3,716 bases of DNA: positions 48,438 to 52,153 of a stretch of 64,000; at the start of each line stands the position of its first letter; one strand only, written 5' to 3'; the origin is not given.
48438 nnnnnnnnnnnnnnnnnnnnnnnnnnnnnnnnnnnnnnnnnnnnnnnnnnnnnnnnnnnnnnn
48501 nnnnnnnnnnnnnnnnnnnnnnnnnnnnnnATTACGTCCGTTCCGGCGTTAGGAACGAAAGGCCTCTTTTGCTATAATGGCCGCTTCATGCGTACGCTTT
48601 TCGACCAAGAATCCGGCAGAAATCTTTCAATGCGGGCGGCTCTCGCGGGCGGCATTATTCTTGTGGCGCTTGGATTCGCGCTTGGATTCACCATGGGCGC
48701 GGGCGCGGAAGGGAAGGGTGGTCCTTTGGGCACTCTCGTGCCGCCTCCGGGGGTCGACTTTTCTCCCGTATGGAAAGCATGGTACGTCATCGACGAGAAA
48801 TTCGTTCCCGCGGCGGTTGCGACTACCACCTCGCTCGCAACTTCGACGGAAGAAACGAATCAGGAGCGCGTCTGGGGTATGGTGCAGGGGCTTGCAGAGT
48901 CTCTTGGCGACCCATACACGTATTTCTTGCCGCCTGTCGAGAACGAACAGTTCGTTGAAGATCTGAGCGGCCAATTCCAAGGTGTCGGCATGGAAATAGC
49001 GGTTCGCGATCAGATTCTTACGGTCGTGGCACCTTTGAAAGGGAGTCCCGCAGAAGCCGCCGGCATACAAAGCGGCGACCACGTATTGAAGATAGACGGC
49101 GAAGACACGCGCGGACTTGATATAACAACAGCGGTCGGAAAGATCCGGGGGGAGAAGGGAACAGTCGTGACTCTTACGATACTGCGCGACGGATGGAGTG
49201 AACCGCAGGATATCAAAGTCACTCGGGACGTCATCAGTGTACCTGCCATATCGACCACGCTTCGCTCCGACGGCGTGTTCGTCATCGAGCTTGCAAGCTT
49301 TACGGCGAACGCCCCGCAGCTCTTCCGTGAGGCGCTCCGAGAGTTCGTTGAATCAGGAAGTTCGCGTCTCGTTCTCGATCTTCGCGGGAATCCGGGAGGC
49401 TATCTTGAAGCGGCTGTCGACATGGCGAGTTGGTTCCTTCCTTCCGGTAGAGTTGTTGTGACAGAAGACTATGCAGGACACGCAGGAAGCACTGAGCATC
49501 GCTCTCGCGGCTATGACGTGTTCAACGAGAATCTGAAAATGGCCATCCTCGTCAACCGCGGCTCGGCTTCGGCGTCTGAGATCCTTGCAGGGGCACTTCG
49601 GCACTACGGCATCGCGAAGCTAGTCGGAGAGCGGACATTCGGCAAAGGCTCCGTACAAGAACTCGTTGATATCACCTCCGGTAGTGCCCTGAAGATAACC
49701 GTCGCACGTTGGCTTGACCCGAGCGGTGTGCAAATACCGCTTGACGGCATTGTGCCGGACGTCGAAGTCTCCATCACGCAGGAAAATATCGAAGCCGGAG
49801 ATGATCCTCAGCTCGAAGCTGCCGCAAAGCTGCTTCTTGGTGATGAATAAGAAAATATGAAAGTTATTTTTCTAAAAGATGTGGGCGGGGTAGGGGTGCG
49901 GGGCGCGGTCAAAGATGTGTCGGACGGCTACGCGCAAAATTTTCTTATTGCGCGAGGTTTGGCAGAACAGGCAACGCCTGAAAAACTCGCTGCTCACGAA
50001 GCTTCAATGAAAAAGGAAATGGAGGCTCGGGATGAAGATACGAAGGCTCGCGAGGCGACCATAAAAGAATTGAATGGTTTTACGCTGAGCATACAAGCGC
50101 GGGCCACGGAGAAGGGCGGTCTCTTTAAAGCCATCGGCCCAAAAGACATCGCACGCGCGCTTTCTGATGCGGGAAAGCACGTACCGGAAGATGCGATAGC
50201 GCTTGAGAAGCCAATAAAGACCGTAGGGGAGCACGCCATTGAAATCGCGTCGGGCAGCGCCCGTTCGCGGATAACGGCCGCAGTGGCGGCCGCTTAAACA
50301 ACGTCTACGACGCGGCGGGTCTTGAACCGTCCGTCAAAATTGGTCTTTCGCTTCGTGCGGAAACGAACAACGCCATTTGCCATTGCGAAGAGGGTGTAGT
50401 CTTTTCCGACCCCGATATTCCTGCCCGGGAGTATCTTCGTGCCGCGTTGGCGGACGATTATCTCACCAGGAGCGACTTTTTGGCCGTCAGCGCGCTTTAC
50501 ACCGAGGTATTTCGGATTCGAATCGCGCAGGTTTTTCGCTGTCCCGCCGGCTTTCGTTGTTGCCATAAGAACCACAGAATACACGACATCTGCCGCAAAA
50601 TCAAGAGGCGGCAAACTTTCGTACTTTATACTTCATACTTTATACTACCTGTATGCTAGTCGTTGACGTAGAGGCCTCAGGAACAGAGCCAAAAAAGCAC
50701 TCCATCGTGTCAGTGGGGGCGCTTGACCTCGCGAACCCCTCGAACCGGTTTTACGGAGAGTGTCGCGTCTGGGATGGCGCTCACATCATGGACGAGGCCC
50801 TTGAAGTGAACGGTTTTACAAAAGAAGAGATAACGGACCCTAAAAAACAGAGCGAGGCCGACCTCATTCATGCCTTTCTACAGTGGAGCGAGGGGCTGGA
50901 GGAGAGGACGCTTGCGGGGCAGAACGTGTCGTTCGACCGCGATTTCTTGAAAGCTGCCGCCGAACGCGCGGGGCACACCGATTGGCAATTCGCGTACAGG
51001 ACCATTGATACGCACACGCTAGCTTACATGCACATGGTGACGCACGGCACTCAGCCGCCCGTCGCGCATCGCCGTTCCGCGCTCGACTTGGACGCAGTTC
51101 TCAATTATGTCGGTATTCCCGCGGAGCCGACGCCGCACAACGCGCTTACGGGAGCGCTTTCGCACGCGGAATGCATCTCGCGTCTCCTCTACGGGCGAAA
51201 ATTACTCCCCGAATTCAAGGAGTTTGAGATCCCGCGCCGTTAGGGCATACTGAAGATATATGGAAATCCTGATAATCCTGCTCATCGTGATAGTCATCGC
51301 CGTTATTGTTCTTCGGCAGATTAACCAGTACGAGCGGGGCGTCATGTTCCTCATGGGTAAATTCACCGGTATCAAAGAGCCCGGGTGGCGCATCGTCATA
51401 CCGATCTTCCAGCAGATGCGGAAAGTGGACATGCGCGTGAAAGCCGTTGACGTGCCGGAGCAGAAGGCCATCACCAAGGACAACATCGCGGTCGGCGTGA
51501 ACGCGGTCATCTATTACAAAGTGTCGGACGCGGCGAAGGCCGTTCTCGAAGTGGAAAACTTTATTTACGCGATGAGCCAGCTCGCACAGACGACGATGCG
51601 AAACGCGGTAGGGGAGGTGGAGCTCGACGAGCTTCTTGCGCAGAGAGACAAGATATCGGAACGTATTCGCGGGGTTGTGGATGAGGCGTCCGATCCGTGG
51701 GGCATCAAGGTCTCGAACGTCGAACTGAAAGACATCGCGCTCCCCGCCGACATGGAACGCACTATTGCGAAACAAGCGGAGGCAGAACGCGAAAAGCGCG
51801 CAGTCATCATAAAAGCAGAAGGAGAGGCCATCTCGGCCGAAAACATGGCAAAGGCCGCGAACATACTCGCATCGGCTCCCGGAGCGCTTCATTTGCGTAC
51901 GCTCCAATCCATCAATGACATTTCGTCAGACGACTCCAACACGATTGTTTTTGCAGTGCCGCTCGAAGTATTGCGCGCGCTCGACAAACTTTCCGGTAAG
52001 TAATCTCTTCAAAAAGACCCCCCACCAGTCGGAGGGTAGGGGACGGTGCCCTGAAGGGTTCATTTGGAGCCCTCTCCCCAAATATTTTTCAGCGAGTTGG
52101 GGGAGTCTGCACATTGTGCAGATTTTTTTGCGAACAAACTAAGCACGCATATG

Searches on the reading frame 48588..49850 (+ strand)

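Call 91: search_protein_families(library=pfam, proteins=[window:48588-49850:+], max_evalue=0.0001)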
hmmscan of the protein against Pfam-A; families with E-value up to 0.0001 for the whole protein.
window:48588-49850:+ (420 aa): 4 families
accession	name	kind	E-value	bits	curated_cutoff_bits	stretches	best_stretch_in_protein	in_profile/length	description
PF03572.23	Peptidase_S41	-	2.9e-49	167.3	24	1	232-394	4-165/165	Peptidase family S41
PF17820.7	PDZ_6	-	7.4e-12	45.3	27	1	146-200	2-54/54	PDZ domain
PF00595.29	PDZ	-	3e-09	37.6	23.2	1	132-199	11-81/81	PDZ domain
PF13180.12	PDZ_2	-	9.2e-09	35.9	27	1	134-210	4-79/80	PDZ domain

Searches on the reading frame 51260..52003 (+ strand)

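Call 91: search_protein_families(library=pfam, proteins=[window:51260-52003:+], max_evalue=0.0001)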
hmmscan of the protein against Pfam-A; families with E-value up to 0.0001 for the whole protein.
window:51260-52003:+ (247 aa): 2 families
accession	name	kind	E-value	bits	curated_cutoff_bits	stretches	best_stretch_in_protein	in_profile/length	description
PF01145.31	Band_7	-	3.8e-41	141.5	23.6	1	20-190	2-176/176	SPFH domain / Band 7 family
PF13421.11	Band_7_1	-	7.6e-06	26.1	24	1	106-174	138-208/211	SPFH domain-Band 7 family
